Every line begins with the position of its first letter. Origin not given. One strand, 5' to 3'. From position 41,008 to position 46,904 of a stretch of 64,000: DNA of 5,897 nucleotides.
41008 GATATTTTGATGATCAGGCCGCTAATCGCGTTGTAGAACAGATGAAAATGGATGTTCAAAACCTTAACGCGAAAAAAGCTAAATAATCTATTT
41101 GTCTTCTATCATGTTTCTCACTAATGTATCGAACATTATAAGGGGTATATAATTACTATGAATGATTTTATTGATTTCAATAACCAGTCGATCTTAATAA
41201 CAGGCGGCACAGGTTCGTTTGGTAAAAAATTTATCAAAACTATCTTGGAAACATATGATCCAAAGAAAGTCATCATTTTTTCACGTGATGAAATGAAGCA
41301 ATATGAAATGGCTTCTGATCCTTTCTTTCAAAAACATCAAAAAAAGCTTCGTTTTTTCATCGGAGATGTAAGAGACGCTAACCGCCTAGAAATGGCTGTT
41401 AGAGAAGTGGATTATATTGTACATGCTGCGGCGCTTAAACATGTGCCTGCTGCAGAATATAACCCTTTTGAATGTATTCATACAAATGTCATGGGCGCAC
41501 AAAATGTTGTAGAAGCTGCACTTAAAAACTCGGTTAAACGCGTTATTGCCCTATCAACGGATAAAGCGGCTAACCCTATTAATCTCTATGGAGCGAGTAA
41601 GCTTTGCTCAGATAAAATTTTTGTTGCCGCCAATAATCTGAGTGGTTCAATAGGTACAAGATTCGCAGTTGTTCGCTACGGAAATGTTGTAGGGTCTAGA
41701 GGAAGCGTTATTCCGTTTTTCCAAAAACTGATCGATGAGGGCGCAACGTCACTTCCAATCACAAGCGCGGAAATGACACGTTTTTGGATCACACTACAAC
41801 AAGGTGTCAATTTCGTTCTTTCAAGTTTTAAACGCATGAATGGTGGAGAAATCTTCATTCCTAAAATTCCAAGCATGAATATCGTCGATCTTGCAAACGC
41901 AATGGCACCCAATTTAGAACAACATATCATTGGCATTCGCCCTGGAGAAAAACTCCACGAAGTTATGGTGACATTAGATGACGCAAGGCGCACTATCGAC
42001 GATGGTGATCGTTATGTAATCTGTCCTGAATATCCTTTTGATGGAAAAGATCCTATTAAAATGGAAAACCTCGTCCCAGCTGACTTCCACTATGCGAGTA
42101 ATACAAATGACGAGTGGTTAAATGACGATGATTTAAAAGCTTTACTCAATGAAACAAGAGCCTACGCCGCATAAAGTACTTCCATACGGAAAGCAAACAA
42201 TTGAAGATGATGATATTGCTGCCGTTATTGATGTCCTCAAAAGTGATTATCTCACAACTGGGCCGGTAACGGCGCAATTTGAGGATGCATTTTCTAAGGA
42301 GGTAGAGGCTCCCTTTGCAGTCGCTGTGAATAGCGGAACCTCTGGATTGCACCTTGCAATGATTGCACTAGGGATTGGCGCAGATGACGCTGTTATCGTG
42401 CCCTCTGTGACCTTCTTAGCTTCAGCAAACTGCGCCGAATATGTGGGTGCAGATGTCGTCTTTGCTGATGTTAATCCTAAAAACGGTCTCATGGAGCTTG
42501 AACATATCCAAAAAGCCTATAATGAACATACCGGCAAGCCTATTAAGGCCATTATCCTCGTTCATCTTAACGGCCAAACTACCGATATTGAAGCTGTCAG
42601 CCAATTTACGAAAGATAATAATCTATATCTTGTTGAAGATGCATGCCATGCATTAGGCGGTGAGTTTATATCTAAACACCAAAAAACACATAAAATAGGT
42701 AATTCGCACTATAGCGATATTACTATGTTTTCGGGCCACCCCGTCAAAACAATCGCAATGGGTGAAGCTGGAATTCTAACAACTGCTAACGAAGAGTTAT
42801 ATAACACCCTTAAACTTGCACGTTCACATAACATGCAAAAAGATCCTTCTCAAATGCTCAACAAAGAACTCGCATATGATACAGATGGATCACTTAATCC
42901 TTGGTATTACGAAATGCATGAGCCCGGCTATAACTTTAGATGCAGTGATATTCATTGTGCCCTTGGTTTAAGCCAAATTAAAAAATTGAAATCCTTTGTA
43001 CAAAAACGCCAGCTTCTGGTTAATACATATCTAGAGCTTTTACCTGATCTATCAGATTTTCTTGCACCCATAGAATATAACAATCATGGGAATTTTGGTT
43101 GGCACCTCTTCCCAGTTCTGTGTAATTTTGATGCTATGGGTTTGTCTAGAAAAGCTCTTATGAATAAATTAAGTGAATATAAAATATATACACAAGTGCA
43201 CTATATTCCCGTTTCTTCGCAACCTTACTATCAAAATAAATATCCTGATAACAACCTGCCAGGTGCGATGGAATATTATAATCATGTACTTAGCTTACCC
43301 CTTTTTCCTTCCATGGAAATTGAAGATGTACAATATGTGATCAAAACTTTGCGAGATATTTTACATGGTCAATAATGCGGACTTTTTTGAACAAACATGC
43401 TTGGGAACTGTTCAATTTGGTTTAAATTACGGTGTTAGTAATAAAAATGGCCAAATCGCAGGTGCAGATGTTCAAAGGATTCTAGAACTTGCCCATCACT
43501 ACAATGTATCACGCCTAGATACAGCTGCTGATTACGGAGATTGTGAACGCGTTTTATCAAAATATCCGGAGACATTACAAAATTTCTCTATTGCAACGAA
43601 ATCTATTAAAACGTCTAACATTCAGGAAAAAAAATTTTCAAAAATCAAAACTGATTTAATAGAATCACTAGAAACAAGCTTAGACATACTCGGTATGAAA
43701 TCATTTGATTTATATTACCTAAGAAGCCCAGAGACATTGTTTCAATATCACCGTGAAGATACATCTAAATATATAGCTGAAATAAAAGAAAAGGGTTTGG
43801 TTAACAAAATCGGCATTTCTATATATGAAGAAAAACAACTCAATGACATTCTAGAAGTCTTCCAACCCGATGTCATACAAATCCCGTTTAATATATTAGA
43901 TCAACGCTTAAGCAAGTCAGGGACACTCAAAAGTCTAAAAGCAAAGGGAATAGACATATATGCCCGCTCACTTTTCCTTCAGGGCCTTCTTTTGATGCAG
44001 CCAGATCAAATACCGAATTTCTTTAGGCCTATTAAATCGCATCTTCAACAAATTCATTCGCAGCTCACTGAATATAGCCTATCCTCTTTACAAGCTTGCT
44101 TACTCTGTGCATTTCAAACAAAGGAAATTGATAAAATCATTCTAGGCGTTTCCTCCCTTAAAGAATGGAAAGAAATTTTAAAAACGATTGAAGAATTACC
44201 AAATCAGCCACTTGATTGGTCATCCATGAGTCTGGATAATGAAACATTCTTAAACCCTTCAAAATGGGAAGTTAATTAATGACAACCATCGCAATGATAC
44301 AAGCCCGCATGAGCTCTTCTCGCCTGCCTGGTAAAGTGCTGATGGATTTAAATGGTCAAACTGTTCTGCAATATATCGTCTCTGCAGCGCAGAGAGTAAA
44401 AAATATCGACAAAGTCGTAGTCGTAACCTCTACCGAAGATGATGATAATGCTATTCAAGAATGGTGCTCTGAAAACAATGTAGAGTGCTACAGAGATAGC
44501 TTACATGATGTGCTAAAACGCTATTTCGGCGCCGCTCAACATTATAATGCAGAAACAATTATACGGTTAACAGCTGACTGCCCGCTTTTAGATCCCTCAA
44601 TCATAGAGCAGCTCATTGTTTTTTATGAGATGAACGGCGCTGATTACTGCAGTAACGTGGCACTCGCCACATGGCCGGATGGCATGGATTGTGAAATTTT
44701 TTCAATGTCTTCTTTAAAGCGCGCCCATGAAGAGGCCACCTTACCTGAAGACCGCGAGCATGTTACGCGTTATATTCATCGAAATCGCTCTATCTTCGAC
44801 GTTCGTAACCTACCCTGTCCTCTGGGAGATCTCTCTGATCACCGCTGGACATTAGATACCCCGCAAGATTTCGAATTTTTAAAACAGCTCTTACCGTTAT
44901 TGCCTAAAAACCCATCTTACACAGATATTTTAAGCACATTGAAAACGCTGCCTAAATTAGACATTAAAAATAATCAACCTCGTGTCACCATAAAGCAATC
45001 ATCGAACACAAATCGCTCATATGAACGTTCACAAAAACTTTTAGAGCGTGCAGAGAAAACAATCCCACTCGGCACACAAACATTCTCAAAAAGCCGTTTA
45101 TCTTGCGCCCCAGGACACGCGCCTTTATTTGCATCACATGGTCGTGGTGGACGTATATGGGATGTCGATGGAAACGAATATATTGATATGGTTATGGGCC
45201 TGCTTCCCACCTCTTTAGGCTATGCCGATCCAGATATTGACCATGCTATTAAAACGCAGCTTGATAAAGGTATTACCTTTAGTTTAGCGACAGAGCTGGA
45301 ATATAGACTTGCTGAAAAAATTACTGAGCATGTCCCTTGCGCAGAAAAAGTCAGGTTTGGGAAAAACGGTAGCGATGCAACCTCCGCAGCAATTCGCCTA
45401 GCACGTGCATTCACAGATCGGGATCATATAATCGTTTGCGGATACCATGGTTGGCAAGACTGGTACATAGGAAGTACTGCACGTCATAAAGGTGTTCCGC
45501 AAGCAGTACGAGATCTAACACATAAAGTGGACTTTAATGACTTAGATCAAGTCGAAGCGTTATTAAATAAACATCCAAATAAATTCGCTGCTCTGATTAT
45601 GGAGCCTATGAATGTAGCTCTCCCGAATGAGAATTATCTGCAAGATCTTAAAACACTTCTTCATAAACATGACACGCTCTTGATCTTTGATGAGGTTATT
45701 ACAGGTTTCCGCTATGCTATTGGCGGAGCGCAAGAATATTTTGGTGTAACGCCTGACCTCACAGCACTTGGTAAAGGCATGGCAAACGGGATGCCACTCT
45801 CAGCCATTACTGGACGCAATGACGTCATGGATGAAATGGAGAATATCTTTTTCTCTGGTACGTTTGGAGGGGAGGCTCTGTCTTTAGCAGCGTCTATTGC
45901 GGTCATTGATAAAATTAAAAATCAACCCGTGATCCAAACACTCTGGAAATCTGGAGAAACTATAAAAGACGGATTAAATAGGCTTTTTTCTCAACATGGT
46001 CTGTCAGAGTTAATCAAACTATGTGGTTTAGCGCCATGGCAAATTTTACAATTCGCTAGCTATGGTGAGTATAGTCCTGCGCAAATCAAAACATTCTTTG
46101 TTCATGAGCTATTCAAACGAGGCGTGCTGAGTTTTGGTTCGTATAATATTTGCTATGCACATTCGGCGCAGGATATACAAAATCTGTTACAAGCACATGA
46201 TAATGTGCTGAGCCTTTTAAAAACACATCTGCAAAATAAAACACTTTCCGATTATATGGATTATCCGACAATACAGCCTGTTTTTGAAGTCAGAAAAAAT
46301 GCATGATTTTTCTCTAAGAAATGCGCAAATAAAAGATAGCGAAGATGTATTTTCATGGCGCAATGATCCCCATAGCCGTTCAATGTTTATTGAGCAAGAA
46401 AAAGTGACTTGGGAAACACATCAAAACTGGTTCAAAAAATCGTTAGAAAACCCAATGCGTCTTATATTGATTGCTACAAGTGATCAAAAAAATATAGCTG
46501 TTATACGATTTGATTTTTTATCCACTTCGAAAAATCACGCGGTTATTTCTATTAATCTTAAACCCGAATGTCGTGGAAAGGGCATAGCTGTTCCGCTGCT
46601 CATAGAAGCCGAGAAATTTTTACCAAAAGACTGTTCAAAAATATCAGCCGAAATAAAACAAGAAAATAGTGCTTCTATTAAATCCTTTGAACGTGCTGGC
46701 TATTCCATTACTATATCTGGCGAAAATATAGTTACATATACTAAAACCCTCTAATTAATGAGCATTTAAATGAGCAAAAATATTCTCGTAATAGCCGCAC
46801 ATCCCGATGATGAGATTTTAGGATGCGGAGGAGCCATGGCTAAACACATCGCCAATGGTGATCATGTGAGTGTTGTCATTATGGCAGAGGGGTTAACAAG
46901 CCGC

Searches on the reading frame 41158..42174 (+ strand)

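Call 17: search_protein_families(library=pfam, proteins=[window:41158-42174:+])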
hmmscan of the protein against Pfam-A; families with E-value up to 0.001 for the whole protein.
window:41158-42174:+ (338 aa): 10 families
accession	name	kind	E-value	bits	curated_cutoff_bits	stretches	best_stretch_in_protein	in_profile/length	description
PF02719.21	Polysacc_synt_2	-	2.2e-105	352.5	20.2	1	12-288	1-291/293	Polysaccharide biosynthesis protein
PF01370.27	Epimerase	-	2e-25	90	20.9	1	12-200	1-201/240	NAD dependent epimerase/dehydratase family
PF16363.11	GDP_Man_Dehyd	-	2.4e-17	63.9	27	1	13-154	1-163/332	GDP-mannose 4,6 dehydratase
PF01073.25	3Beta_HSD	-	5.9e-17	62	22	1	13-140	1-122/280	3-beta hydroxysteroid dehydrogenase/isomerase family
PF07993.18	NAD_binding_4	-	2.6e-11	43.6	20.1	1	14-139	1-141/258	Male sterility protein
PF04321.23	RmlD_sub_bind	-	7.8e-10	38.7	27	1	11-182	2-156/287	RmlD substrate binding domain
PF13460.12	NAD_binding_10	-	1.5e-08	35.2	27.2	1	16-139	1-103/184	NAD(P)H-binding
PF00106.31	adh_short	-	3.7e-06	27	26.6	1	11-150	2-155/195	short chain dehydrogenase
PF08659.16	KR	-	1.8e-05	25.2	22.6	1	12-93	3-91/180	KR domain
PF05368.20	NmrA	-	0.00055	20.1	27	1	9-130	2-103/298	NmrA-like family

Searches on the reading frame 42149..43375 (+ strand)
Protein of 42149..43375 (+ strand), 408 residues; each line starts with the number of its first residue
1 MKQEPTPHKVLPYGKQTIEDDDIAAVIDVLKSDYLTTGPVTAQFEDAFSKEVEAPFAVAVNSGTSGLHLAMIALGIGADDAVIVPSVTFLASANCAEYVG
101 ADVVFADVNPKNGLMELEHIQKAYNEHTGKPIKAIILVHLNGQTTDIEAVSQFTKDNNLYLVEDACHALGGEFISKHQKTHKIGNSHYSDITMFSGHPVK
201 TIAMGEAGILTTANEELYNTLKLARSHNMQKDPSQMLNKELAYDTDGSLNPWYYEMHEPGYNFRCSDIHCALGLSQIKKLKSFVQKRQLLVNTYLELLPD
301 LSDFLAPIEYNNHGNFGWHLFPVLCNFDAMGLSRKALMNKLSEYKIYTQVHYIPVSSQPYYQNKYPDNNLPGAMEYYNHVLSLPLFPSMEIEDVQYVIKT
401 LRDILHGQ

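Call 17: search_protein_families(library=pfam, proteins=[window:42149-43375:+])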
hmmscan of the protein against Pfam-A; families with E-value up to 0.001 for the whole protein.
window:42149-43375:+ (408 aa): 3 families
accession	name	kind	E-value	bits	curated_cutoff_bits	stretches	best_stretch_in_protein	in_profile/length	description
PF01041.23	DegT_DnrJ_EryC1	-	3e-99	333.1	19.8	1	17-402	2-360/360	DegT/DnrJ/EryC1/StrS aminotransferase family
PF00155.27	Aminotran_1_2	-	7e-07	29.2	19.7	1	54-170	65-191/361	Aminotransferase class I and II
PF01212.27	Beta_elim_lyase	-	8.3e-05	22.5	27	1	39-169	32-173/288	Beta-eliminating lyase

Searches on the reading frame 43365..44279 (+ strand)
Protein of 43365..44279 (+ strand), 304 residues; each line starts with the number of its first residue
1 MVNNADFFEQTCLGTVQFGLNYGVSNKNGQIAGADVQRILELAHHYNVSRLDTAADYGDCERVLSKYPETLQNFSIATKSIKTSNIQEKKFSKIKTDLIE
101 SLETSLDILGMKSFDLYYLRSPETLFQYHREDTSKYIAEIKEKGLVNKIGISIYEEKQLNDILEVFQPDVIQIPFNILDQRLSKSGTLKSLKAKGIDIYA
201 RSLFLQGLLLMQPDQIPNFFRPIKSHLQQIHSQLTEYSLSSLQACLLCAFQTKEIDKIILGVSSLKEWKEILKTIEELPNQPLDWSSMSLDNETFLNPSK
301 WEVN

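Call 17: search_protein_families(library=pfam, proteins=[window:43365-44279:+])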
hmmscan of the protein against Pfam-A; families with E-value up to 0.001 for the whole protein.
window:43365-44279:+ (304 aa): 1 family
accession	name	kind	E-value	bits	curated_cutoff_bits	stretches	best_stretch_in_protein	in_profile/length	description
PF00248.27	Aldo_ket_red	-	2.3e-28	99.5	24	1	12-276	3-275/291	Aldo/keto reductase family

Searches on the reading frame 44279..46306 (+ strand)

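Call 30: search_protein_families(library=pfam, proteins=[window:44279-46306:+])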
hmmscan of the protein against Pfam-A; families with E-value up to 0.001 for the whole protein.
window:44279-46306:+ (675 aa): 3 families
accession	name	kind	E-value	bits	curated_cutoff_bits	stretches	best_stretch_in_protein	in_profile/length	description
PF00202.27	Aminotran_3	-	1.1e-54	186.1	30.5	1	281-573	9-333/403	Aminotransferase class-III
PF02348.25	CTP_transf_3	-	5.6e-28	98.7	22.6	1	4-211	1-198/217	Cytidylyltransferase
PF12804.13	NTP_transf_3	-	1.6e-09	38.6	27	1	18-134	15-125/160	MobA-like NTP transferase domain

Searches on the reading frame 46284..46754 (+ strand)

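Call 30: search_protein_families(library=pfam, proteins=[window:46284-46754:+])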
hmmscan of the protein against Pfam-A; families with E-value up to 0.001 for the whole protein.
window:46284-46754:+ (156 aa): 5 families
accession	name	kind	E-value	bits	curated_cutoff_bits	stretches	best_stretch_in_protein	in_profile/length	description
PF13302.13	Acetyltransf_3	-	1.2e-11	45.9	25.4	1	11-140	4-137/138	Acetyltransferase (GNAT) domain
PF00583.31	Acetyltransf_1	-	1.8e-10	41.5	20.7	1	23-140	5-116/116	Acetyltransferase (GNAT) family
PF13420.13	Acetyltransf_4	-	0.0002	21.9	24.3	1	12-147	2-141/155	Acetyltransferase (GNAT) domain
PF13523.12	Acetyltransf_8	-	0.00029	20.9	27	0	17-73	4-58/145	Acetyltransferase (GNAT) domain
PF13673.13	Acetyltransf_10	-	0.00066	20.1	23.6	1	48-141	20-108/128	Acetyltransferase (GNAT) domain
